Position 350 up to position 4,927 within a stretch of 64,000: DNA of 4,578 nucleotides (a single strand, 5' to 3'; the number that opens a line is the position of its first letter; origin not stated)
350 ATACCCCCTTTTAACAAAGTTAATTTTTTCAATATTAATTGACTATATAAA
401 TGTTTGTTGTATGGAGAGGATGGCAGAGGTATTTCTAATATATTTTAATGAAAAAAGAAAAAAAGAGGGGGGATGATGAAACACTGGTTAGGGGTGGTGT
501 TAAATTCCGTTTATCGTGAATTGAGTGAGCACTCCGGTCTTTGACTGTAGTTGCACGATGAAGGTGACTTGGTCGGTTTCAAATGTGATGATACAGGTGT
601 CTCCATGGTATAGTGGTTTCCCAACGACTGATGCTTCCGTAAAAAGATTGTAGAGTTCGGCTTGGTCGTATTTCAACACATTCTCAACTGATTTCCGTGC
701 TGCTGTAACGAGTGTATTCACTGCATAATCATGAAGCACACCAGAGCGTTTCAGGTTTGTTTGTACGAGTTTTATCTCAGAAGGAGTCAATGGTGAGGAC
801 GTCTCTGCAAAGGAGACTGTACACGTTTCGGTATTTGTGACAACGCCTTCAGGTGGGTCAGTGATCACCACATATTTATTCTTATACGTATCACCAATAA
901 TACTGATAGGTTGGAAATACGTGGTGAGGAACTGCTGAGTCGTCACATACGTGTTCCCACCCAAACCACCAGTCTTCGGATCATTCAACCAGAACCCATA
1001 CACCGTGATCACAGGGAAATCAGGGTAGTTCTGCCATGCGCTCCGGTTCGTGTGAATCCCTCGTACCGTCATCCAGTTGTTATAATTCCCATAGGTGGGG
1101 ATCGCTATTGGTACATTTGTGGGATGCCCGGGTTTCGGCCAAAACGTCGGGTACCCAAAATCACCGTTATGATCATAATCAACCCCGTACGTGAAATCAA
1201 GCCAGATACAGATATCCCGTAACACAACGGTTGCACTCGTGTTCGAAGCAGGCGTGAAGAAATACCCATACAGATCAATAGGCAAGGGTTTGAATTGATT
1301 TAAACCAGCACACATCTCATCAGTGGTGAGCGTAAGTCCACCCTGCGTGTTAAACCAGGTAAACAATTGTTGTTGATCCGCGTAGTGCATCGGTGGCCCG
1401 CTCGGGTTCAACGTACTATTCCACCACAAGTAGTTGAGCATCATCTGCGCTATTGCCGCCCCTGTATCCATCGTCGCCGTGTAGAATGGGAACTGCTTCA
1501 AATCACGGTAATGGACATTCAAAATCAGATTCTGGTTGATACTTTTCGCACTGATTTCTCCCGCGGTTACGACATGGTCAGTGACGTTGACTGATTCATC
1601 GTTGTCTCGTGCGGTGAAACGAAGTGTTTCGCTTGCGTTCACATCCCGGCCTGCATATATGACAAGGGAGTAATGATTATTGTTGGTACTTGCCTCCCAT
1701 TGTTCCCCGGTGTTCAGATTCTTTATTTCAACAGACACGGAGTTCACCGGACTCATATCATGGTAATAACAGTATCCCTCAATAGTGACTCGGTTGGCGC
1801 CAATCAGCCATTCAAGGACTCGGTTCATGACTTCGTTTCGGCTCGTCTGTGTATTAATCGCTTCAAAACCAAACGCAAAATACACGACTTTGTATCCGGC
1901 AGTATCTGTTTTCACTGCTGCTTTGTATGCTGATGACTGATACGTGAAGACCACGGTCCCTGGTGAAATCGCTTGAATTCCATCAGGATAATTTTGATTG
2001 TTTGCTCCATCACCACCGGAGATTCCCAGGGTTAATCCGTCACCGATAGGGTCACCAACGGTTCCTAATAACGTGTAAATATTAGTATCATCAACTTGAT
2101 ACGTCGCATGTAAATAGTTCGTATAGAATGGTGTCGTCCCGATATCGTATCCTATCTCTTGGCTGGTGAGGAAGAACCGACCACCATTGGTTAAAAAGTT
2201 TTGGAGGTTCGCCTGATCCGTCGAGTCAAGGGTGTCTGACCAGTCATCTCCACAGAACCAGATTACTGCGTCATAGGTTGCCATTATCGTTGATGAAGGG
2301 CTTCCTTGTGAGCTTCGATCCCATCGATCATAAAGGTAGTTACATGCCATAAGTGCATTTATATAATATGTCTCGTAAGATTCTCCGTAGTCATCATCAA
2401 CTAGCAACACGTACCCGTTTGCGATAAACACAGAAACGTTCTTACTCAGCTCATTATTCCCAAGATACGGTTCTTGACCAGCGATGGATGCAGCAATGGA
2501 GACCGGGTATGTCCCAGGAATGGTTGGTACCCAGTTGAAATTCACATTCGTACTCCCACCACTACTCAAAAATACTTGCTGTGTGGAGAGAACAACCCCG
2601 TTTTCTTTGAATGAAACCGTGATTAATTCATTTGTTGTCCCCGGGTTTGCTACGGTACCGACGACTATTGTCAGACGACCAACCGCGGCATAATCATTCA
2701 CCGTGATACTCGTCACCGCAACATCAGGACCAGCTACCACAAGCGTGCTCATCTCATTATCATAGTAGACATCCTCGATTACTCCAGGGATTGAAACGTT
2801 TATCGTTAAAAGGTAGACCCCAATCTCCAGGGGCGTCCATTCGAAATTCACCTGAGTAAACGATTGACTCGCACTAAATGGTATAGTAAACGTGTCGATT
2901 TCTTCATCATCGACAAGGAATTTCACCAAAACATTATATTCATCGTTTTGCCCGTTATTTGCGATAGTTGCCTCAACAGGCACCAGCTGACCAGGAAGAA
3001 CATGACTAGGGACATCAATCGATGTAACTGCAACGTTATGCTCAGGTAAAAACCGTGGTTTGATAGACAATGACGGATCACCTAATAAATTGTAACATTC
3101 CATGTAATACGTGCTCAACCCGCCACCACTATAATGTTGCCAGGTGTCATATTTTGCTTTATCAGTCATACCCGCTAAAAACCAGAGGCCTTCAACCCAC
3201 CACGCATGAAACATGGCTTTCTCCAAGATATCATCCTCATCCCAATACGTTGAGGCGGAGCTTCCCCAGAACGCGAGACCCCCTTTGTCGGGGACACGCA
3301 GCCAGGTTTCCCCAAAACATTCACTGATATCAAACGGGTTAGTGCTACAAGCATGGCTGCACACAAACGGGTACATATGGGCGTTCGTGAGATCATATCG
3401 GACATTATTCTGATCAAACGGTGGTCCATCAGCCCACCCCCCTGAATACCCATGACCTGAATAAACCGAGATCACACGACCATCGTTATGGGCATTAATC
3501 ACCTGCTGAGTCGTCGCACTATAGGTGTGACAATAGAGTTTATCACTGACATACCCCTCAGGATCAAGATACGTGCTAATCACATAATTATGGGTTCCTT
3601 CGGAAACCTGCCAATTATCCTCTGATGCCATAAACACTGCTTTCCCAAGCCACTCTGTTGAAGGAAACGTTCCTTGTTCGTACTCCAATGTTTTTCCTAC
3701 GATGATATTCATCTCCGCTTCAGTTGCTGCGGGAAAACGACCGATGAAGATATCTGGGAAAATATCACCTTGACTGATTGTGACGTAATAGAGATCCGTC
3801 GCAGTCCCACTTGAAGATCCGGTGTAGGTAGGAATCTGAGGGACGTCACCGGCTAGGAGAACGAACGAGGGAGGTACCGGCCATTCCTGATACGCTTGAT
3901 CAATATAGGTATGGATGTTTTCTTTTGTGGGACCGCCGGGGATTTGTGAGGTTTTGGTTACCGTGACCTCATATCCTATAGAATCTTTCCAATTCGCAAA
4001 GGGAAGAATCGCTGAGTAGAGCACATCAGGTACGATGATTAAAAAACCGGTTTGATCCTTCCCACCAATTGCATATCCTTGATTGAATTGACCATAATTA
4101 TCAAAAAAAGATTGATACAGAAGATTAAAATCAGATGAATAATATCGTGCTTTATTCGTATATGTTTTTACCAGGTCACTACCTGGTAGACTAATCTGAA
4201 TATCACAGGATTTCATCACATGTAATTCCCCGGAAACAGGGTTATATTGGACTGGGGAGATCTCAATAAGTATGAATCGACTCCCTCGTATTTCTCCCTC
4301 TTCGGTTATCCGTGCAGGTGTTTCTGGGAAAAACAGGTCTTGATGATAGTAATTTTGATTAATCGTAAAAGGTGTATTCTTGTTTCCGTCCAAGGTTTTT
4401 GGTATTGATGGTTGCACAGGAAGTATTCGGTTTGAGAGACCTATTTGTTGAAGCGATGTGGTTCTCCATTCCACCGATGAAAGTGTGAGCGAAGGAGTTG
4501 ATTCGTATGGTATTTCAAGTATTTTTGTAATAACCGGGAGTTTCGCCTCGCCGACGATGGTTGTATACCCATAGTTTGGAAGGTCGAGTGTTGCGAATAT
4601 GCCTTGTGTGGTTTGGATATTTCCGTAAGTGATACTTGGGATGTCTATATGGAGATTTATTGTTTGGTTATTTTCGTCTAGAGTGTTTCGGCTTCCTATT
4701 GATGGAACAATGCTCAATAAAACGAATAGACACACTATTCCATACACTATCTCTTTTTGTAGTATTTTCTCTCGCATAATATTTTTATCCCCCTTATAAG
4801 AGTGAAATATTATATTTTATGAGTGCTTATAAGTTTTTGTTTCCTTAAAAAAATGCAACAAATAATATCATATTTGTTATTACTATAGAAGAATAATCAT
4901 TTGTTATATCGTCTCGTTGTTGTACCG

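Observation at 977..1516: The core of the shared module resembles a papain-fold (C39-like) peptidase domain with its catalytic residues replaced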

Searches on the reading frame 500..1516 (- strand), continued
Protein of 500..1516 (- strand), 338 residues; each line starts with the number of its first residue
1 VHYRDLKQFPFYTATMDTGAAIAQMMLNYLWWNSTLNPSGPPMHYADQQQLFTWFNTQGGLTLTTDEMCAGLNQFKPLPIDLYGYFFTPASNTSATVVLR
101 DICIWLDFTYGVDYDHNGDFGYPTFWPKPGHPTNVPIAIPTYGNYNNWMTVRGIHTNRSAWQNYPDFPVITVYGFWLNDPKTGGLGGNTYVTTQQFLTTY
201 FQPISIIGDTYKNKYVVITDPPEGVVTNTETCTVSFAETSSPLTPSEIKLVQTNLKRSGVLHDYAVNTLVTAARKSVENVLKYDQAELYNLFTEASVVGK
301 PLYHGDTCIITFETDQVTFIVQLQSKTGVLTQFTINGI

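Call 75: list_cluster_members(proteins=[P0051, P0057, P0067, P0072, P0085, P0099, P0128, P0143, P0149, P0166])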
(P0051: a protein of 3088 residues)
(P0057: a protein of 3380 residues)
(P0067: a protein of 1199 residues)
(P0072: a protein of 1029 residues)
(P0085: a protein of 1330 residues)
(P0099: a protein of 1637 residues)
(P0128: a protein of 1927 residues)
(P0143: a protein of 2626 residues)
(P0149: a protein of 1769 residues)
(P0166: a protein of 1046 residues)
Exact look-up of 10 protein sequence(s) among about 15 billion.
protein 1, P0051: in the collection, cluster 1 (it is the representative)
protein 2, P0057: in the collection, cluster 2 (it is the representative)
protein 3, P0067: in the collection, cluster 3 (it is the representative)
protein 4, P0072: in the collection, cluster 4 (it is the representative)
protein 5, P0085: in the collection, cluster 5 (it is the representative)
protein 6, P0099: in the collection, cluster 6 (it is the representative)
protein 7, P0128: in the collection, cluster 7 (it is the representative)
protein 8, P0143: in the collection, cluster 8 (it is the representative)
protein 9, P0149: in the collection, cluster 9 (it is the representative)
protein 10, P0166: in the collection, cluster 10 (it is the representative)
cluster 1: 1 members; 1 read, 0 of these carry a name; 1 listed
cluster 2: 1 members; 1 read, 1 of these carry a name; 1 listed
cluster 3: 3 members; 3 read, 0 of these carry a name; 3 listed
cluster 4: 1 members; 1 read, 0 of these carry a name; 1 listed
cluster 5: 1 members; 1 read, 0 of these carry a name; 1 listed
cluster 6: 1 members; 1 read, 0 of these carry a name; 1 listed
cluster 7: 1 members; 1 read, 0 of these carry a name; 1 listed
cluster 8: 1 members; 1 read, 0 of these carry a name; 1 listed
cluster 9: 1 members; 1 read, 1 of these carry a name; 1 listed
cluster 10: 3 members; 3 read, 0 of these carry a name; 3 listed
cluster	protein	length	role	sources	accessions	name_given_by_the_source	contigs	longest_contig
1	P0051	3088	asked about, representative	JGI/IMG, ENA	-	-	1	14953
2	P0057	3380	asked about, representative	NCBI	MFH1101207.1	MAG: FG-GAP-like repeat-containing protein [Methanobacteriota archaeon]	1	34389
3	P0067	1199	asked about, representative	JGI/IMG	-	-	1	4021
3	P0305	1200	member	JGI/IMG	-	-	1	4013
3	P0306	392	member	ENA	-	-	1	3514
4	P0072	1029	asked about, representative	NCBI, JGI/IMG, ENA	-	-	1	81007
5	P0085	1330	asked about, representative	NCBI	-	-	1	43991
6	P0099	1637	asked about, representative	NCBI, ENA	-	-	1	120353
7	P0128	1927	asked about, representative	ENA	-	-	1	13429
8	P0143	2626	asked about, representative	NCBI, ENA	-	-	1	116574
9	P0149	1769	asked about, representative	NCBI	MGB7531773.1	MAG: DUF3344 domain-containing protein [Halobacteriota archaeon]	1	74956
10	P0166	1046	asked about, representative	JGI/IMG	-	-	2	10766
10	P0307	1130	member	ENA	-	-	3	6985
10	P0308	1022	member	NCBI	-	-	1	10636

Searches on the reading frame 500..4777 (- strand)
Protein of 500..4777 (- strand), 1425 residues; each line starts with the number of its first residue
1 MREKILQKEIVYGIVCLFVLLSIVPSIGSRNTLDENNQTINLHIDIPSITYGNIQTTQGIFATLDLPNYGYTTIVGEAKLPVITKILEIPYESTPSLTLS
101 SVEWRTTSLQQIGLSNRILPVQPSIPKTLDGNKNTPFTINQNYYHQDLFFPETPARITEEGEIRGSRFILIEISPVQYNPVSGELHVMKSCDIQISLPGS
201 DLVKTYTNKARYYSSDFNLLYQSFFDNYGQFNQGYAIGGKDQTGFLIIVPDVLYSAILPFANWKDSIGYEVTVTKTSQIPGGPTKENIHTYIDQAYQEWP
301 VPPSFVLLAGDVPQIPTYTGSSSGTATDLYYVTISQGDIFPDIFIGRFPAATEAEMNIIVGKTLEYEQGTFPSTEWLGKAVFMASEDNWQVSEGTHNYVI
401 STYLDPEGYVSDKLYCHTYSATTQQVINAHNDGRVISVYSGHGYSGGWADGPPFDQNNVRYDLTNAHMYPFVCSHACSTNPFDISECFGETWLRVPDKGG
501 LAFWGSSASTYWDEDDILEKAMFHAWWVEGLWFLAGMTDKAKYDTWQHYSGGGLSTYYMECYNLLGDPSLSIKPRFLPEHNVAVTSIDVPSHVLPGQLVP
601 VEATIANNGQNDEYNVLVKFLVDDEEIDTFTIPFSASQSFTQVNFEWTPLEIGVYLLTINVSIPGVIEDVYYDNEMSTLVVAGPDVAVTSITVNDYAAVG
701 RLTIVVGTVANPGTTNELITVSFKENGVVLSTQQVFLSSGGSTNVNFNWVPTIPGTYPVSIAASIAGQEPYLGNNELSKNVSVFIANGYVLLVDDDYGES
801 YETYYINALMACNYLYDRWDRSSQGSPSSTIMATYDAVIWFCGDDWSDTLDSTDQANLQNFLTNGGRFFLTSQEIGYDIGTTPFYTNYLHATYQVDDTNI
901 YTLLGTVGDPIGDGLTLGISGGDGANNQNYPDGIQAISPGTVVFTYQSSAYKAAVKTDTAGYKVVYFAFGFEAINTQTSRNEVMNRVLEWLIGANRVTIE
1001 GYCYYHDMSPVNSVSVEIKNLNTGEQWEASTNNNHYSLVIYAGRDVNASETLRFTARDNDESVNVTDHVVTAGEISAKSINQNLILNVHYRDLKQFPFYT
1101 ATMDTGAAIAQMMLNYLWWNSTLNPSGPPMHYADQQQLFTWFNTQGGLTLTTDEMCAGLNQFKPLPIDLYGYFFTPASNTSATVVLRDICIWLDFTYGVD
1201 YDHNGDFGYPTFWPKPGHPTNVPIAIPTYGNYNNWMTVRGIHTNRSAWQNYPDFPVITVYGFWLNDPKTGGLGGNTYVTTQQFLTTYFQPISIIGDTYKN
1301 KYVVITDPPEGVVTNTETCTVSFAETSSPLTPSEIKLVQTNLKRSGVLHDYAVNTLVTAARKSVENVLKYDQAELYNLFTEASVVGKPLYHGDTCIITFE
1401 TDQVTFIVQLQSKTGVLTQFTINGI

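Call 7: search_protein_families(library=pfam, proteins=[window:500-4777:-], max_evalue=0.01)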
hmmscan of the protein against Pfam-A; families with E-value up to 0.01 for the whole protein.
window:500-4777:- (1425 aa): 3 families
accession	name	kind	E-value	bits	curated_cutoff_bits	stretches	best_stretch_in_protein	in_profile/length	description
PF01364.23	Peptidase_C25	-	8.3e-65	219.9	23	1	245-571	1-373/374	Peptidase family C25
PF08126.16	Propeptide_C25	-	1.3e-17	64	22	1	42-197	24-172/205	Propeptide_C25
PF07705.17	CARDB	-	3.5e-12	46.9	22.7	2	584-662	6-84/101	CARDB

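Call 21: search_protein_families(library=ncbifam, proteins=[window:500-4777:-], max_evalue=0.1)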
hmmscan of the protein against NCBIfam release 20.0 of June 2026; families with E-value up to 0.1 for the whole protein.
window:500-4777:- (1425 aa): 1 family
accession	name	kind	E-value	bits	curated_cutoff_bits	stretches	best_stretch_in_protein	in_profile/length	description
NF033707.1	T9SS_sortase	equivalog_domain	4.1e-21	74.4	420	1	326-635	474-800/1095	type IX secretion system sortase PorU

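Call 65: list_cluster_members(proteins=[window:500-4777:-, window:4990-9672:-, window:9830-13756:-, window:13862-21373:-])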
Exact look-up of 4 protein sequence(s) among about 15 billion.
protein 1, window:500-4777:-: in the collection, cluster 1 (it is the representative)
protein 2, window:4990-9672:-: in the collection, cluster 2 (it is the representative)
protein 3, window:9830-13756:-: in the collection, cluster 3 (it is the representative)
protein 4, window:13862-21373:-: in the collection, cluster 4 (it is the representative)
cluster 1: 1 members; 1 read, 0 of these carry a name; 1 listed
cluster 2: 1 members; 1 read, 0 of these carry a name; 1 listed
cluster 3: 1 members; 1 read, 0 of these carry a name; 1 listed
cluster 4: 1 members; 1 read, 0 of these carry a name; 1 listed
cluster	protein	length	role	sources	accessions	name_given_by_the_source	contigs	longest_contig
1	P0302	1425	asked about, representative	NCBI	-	-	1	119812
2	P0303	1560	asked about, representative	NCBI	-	-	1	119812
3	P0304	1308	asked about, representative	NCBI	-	-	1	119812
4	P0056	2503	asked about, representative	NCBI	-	-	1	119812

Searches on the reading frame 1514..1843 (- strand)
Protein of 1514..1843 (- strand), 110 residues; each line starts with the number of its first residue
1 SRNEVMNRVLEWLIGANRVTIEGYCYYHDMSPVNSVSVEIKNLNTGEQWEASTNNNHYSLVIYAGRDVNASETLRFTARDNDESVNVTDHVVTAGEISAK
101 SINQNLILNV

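Call 71: search_protein_families(library=pfam, proteins=[window:1514-1843:-], max_evalue=1)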
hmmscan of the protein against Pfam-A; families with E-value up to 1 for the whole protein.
window:1514-1843:- (110 aa): 1 family
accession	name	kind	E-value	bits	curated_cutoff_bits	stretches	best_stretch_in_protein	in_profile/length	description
PF06129.17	Chordopox_G3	-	0.033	15.4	22.3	1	25-88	15-81/108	Chordopoxvirus G3 protein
